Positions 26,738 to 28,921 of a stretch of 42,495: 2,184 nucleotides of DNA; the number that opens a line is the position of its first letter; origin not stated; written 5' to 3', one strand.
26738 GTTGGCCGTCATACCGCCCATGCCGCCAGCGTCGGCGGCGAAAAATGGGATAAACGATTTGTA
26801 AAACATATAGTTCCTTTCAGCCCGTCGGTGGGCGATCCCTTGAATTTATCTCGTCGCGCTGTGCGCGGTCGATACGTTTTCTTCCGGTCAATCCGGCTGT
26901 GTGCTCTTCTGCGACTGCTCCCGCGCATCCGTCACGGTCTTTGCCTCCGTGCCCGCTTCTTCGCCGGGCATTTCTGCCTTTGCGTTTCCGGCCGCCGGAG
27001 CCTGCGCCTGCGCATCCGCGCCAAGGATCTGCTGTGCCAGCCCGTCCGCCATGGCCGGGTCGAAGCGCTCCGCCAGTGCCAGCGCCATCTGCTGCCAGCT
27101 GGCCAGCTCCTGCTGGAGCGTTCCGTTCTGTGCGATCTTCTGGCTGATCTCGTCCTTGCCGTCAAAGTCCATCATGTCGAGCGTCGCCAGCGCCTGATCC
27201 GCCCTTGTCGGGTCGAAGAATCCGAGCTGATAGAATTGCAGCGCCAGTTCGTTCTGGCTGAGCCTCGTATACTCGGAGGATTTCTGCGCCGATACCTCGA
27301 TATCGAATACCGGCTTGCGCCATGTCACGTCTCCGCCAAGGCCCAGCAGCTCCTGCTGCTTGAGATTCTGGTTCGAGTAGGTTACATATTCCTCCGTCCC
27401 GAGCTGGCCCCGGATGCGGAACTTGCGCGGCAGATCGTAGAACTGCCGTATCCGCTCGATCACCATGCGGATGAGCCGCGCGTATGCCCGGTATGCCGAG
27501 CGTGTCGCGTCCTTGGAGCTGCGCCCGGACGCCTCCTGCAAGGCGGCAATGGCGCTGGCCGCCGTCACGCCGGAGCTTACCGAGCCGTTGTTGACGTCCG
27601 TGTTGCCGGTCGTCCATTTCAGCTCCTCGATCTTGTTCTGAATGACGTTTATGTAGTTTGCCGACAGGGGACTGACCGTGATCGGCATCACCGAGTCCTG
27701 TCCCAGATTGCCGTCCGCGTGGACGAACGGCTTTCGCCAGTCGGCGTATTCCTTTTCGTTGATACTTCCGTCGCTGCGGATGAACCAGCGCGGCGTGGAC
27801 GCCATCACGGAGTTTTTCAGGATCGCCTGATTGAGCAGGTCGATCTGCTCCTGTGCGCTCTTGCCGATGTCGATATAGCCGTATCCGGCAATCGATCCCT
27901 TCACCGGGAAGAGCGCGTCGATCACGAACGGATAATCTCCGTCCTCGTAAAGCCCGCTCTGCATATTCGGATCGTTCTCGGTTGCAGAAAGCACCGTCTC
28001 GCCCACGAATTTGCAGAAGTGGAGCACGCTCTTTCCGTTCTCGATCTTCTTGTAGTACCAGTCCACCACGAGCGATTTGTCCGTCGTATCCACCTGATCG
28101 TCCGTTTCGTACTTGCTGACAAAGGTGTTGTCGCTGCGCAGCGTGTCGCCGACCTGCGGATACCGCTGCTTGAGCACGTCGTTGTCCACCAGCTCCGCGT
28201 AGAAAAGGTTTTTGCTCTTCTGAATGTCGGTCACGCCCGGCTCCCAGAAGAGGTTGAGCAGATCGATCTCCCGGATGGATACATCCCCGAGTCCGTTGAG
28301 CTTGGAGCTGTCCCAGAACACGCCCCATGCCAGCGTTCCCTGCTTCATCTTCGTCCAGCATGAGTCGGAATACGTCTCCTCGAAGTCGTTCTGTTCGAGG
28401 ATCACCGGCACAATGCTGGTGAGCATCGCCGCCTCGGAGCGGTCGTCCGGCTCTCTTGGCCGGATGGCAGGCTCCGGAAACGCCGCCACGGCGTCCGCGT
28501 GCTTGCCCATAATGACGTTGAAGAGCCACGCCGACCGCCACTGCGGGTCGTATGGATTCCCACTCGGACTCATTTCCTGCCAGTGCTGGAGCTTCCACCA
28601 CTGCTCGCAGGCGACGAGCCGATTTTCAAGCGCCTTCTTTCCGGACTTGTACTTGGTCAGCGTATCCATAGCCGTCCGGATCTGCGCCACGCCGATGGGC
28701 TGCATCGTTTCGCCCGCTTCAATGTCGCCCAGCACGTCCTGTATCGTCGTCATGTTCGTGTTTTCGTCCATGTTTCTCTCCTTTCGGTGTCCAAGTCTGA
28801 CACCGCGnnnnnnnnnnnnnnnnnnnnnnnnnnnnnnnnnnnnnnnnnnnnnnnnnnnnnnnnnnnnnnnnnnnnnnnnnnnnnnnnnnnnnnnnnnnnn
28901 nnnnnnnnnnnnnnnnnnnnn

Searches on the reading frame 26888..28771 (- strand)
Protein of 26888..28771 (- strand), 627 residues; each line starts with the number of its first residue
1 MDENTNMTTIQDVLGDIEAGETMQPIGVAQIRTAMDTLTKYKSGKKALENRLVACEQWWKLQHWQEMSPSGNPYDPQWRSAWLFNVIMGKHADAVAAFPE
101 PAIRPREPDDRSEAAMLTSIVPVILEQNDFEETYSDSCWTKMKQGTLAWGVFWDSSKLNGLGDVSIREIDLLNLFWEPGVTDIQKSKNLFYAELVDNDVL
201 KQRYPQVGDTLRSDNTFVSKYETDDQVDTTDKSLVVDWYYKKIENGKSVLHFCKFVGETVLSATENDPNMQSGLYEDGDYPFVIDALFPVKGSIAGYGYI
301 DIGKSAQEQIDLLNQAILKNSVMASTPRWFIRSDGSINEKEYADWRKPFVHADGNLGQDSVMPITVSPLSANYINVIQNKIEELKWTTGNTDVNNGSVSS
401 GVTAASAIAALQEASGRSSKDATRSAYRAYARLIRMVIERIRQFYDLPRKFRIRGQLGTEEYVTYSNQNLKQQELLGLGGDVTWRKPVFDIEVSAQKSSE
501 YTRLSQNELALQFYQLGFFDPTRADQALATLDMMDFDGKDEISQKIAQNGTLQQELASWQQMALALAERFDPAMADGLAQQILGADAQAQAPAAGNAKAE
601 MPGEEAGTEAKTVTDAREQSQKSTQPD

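Call 28: search_protein_families(library=pfam, proteins=[window:26888-28771:-], max_evalue=0.01)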
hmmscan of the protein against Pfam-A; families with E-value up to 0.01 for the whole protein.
window:26888-28771:- (627 aa): 2 families
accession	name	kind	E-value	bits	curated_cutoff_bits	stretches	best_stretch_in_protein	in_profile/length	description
PF16510.12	P22_portal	-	6e-31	108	26.1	1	99-590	67-592/594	Phage P22-like portal protein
PF23899.1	SU10_portal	-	9.1e-15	54.5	30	1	218-456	258-489/593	Phage SU10 portal protein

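Call 42: search_dna_similar(query=window:26888-28771:-, collection=phages, mode=protein, max_rows=15)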
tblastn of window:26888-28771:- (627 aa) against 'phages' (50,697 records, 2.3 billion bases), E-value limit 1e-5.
Records with a match: 10; places in all: 10; records where one place covers at least 80% of the query: 9.
Best place of each record, by identity: 60-80% 1; <60% 9.
By first word of the organism name: Bacteriophage 9; Bacillus 1.
By host as written in the record: - 9; Bacillus sp. (in: Bacteria) 1.
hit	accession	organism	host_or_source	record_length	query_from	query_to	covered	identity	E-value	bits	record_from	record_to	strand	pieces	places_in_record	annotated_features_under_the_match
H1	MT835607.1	Bacteriophage sp.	human fecal samples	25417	8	626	99%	64.2%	0e+0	768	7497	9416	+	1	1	record has no annotation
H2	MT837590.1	Bacteriophage sp.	human fecal samples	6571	19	557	86%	54.5%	0e+0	578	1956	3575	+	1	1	record has no annotation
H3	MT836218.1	Bacteriophage sp.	human fecal samples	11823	13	567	89%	49.6%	1e-166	533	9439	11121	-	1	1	record has no annotation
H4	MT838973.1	Bacteriophage sp.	human fecal samples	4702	25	563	86%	47.3%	1e-138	446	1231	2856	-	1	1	record has no annotation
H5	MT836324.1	Bacteriophage sp.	human fecal samples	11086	25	557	85%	46.8%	8e-144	467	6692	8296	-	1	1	record has no annotation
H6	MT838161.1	Bacteriophage sp.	human fecal samples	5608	25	561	86%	46.4%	9e-139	449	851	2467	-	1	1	record has no annotation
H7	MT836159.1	Bacteriophage sp.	human fecal samples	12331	25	573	88%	45.0%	9e-140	455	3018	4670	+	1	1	record has no annotation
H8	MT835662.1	Bacteriophage sp.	human fecal samples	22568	23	554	85%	46.1%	7e-144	467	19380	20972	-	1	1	record has no annotation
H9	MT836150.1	Bacteriophage sp.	human fecal samples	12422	38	546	81%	38.3%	6e-101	343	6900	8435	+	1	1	record has no annotation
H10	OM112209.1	Bacillus phage PK1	Bacillus sp. (in: Bacteria)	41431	99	542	71%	25.6%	3e-22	108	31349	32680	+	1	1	none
